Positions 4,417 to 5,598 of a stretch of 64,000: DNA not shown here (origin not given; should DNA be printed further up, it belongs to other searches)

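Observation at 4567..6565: Foreign two-gene insert (kinase-like protein and divergent deviant-P-loop protein) wedged into the mnmE-jag operon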

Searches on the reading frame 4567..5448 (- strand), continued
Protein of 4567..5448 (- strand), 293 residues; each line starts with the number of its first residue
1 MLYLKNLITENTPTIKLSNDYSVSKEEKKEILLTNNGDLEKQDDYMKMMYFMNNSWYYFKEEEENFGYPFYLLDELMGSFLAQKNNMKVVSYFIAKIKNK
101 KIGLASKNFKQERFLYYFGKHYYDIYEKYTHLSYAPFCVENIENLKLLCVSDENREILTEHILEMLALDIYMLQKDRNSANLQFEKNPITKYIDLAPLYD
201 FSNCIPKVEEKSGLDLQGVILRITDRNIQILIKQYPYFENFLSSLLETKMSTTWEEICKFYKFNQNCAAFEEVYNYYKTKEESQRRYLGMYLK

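Call 35: search_protein_families(library=pfam, proteins=[L016:220-1674:+, L016:1704-2246:+, L016:2265-4436:+, L016:4433-4882:+, L016:4875-5939:+, L016:7121-8569:+, L016:8559-9863:+, L016:9832-11169:+, L012:6956-7171:+, L012:8567-9454:+], max_evalue=0.001)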
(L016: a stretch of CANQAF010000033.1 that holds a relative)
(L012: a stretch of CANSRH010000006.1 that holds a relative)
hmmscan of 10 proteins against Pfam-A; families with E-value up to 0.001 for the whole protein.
L016:220-1674:+ (484 aa): 3 families
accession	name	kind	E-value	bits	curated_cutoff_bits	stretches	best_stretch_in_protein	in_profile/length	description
PF02355.23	SecD_SecF_C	-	1.1e-65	221.1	20.5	2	288-468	14-188/189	Protein export membrane protein SecD/SecF, C-terminal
PF07549.19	Sec_GG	-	2e-09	37.1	20.3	1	208-234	1-27/28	SecD/SecF GG Motif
PF03176.21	MMPL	-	6e-05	22.6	20.5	1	7-164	147-306/333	MMPL family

L016:1704-2246:+ (180 aa): 0 families

L016:2265-4436:+ (723 aa): 6 families
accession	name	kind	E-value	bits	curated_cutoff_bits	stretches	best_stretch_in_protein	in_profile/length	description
PF13328.12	HD_4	-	2e-45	154.8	27.2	1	33-183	1-155/156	HD domain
PF04607.23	RelA_SpoT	-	2.6e-40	137.6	27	1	243-352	1-112/113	Region found in RelA / SpoT proteins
PF02824.27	TGS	-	2.9e-23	82.1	22.2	1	398-456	1-59/60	TGS domain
PF01966.28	HD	-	2e-14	54.3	22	1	52-152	1-116/116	HD domain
PF19296.4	RelA_AH_RIS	-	1.1e-13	52.1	23.8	1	470-633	2-181/185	RelA/SpoT, AH and RIS domains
PF13291.12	ACT_4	-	3.8e-08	34.3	27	1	645-720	3-80/80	ACT domain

L016:4433-4882:+ (149 aa): 1 family
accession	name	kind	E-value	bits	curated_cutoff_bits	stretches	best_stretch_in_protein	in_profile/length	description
PF02580.21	Tyr_Deacylase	-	1.2e-52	178.5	25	1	2-143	1-144/144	D-Tyr-tRNA(Tyr) deacylase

L016:4875-5939:+ (354 aa): 1 family
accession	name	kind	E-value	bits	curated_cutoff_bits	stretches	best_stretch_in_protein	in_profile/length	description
PF01594.21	AI-2E_transport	-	1.2e-48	166.4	34.3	1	18-337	2-326/327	AI-2E family transporter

L016:7121-8569:+ (482 aa): 6 families
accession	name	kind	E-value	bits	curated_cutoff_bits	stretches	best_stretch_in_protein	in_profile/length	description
PF00004.35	AAA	-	3.9e-15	56.9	21.2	1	254-356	1-108/131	ATPase family associated with various cellular activities (AAA)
PF17866.7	AAA_lid_6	-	1.2e-10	41.7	24.3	1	407-463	2-60/60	AAA lid domain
PF13401.12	AAA_22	-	6.1e-08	33.5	27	0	253-297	7-53/130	AAA domain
PF13191.12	AAA_16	-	0.00016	22.7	32.6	0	252-280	25-54/167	AAA ATPase domain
PF07728.20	AAA_5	-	0.00025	21.5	22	1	254-327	2-79/139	AAA domain (dynein-related subfamily)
PF20720.3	nSTAND3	-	0.00051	20.2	27.2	0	253-353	19-107/155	Novel STAND NTPase 3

L016:8559-9863:+ (434 aa): 3 families
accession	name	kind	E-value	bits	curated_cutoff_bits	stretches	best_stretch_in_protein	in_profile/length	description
PF13393.11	tRNA-synt_His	-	5.9e-42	144.4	25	1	29-320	15-308/308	Histidyl-tRNA synthetase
PF03129.25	HGTP_anticodon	-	1.9e-16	60.4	21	1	338-426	2-93/94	Anticodon binding domain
PF00587.30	tRNA-synt_2b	-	6.1e-14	52.9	29.3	1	73-383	1-154/179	tRNA synthetase class II core domain (G, H, P, S and T)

L016:9832-11169:+ (445 aa): 2 families
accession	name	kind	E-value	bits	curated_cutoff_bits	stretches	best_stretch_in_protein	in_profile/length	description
PF00152.25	tRNA-synt_2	-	1.9e-81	273.9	25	1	125-433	3-301/308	tRNA synthetases class II (D, K and N)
PF01336.31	tRNA_anti-codon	-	6e-07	29.8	27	1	26-90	2-63/75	OB-fold nucleic acid binding domain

L012:6956-7171:+ (71 aa): 0 families

L012:8567-9454:+ (295 aa): 1 family
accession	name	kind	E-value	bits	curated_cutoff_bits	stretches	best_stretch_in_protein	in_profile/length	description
PF18754.6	Nmad3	-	6.4e-69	232.8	27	1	10-267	1-246/247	Nucleotide modification associated domain 3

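Call 40: predict_structure(alignment_id=A1)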
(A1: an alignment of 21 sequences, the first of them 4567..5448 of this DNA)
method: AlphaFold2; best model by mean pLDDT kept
length: 293 residues; sequences in the alignment: 21
mean_pLDDT: 91.5   pTM: 0.91
mean pLDDT of the five models: 91.5, 90.4, 90.0, 88.5, 87.2
residues with pLDDT >= 90: 204; 70-90: 81; 50-70: 8; < 50: 0
segments of 3 or more residues with pLDDT < 50: none
pLDDT, mean of each block of 10 residues (from residue 1): 95 93 86 62 84 93 93 98 97 91 95 88 86 84 89 96 97 88 92 95 93 88 93 96 96 98 98 98 95 88
secondary structure, 60 per line:
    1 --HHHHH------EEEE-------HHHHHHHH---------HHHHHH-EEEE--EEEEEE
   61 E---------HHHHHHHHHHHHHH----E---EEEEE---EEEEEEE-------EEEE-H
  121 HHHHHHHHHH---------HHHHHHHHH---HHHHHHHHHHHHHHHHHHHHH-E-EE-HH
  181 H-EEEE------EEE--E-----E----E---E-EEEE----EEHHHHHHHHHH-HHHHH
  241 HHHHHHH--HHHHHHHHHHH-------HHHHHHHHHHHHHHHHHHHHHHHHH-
elements in order: H3-7 E14-17 H25-32 H42-47 E49-52 E55-61 H71-84 E93-97 E101-107 E115-118 H120-130 H140-148 H152-172 E183-186 E193-195 E215-218 H225-234 H236-247 H250-260 H268-292
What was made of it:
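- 4567..5448 (-): ORF A, 293 aa: compact HipA/CtkA-fold protein kinase. No N-subdomain-1 and no conserved Gly-rich loop. AF2 pLDDT 91.5, pTM 0.91 (call 40).
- AF2 model with pLDDT 91.5 (call 40).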

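Call 45: fold_search(model_id=the predicted structure, library=pdb)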
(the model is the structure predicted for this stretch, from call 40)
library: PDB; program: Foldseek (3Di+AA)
matches with E <= 10: 1068; with E <= 0.001: 41
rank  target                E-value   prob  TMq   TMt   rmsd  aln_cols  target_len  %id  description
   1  3akk_A                7.4e-09  1.00  0.50  0.49   6.8       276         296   13  Crystal structure of A Helicobacter pylori proinflammatory kinase CtkA (released 2010-12-01)
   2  3akj_A                3.1e-08  1.00  0.53  0.56   5.8       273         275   14  Crystal structure of A Helicobacter pylori proinflammatory kinase CtkA (released 2010-12-01)
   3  3akk_B                4.3e-08  1.00  0.49  0.50   6.4       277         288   13  Crystal structure of A Helicobacter pylori proinflammatory kinase CtkA (released 2010-12-01)
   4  3akl_A                2.7e-07  1.00  0.49  0.51   6.8       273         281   14  Crystal structure of A Helicobacter pylori proinflammatory kinase CtkA (released 2010-12-01)
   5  3akk_D                4.7e-07  1.00  0.51  0.51   7.1       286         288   15  Crystal structure of A Helicobacter pylori proinflammatory kinase CtkA (released 2010-12-01)
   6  3akk_C                6.7e-07  1.00  0.58  0.60   4.5       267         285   13  Crystal structure of A Helicobacter pylori proinflammatory kinase CtkA (released 2010-12-01)
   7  3akl_C                7.0e-07  1.00  0.49  0.51   6.7       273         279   13  Crystal structure of A Helicobacter pylori proinflammatory kinase CtkA (released 2010-12-01)
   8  4pu5                  1.1e-06  1.00  0.54  0.38   5.7       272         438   14  Shewanella oneidensis Toxin Antitoxin System Toxin Protein HipA Bound with AMPPNP and Mg (released 2014-08-06)
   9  4pu3_A                3.5e-06  1.00  0.56  0.41   6.3       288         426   14  Shewanella oneidensis MR-1 Toxin Antitoxin System HipA, HipB and its operator DNA complex (space group P212121) (released 2014-08-06)
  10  7wcf                  3.5e-06  1.00  0.51  0.47   6.1       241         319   12  Crystal structure of the kinase with AMP-PNP (released 2022-06-29)
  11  4pu4_B                8.1e-06  1.00  0.56  0.41   5.5       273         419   14  Shewanella oneidensis MR-1 Toxin Antitoxin System HipA, HipB and its operator DNA complex (space group P21) (released 2014-08-06)
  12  7vkb_A                8.6e-06  1.00  0.53  0.59   5.5       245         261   11  Crystal structure of the a bacterial kinase complex (released 2022-06-29)
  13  4pu4_A                1.0e-05  1.00  0.54  0.39   5.7       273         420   15  Shewanella oneidensis MR-1 Toxin Antitoxin System HipA, HipB and its operator DNA complex (space group P21) (released 2014-08-06)
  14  3dnu                  1.4e-05  1.00  0.49  0.37   6.2       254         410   12  structure of MDT protein (released 2009-01-27)
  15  2wiu_A                2.1e-05  1.00  0.54  0.39   6.3       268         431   12  Mercury-modified bacterial persistence regulator hipBA (released 2009-07-28)
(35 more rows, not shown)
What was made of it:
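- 4567..5448 (-): Foldseek: CtkA E=7e-9, then HipA/HipT (call 45).
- Foldseek top 24 hits are all CtkA, HipA, HipT or Lpg2370 (call 45).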

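Call 59: search_dna_similar(query=window:4567-5448:-, collection=phages, mode=protein, max_evalue=0.01, max_rows=10)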
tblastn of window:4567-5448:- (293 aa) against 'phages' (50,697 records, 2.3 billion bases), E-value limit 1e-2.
No match.

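Call 69: fold_search(model_id=the predicted structure, library=viral)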
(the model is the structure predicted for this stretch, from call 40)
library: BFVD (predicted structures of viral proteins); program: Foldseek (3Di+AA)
matches with E <= 10: 281; with E <= 0.001: 2
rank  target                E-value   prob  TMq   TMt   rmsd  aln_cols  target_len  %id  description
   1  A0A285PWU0            2.1e-04  0.99  0.33  0.19  10.6       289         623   13  Uncharacterized protein [Cedratvirus lausannensis]
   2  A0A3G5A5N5            4.1e-04  0.99  0.29  0.21  15.9       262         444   14  Putative serine/threonine-protein kinase pim-2-like protein [Harvfovirus sp.]
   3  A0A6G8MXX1            2.1e-03  0.85  0.29  0.19  10.7       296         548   13  Zinc finger CCHC domain-containing protein [Cedratvirus kamchatka]
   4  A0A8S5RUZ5            2.7e-03  0.99  0.38  0.16   7.9       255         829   11  (no name in the UniProt tables at hand)
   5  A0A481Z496            4.2e-03  0.99  0.42  0.49   6.4       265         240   10  Uncharacterized protein [Pithovirus LCPAC101]
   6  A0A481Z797            4.2e-03  0.90  0.29  0.16  10.8       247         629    9  Uncharacterized protein [Pithovirus LCPAC202]
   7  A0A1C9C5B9            4.7e-03  0.89  0.31  0.16  12.4       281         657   14  Putative glycosyltransferase [Heterosigma akashiwo virus 01]
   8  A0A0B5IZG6            5.0e-03  0.89  0.34  0.28  13.5       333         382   10  Uncharacterized protein [Pandoravirus inopinatum]
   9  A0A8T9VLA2            6.3e-03  0.84  0.31  0.17  11.3       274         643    9  (no name in the UniProt tables at hand)
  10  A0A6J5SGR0            8.3e-03  0.98  0.43  0.15  10.0       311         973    9  Uncharacterized protein [uncultured Caudovirales phage]
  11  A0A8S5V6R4            8.3e-03  0.97  0.40  0.42   7.1       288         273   11  Transferase [Myoviridae sp. ctRci5]
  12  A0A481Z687            8.8e-03  0.97  0.42  0.41   8.1       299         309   11  Uncharacterized protein [Pithovirus LCPAC202]
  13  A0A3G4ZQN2            8.8e-03  0.75  0.29  0.26  14.0       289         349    8  Uncharacterized protein [Barrevirus sp.]
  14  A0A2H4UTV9            9.3e-03  0.63  0.30  0.22  18.2       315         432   12  Serine/threonine protein kinase [Bodo saltans virus]
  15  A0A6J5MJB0            1.0e-02  0.97  0.40  0.22   6.6       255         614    9  Phosphatidylinositol 3-/4-kinase, catalytic domain containing protein [uncultured Caudovirales phage]
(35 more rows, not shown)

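Call 81: find_related_loci(query=A1, collection=viral_contigs, flank=6000)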
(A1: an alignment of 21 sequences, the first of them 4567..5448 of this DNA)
Query A1 (293 aa) in viral_contigs; peptide patterns used: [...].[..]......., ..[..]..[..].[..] (x = any residue, [..] = any of these).
176 stretches matched a pattern, but none encodes a relative of the query by tblastn (E <= 1e-3).

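Call 82: search_dna_similar(query=window:4567-5448:-, collection=plasmids, mode=protein, max_evalue=0.01, max_rows=8)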
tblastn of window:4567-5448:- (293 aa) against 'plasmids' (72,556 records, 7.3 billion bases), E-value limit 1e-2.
No match.
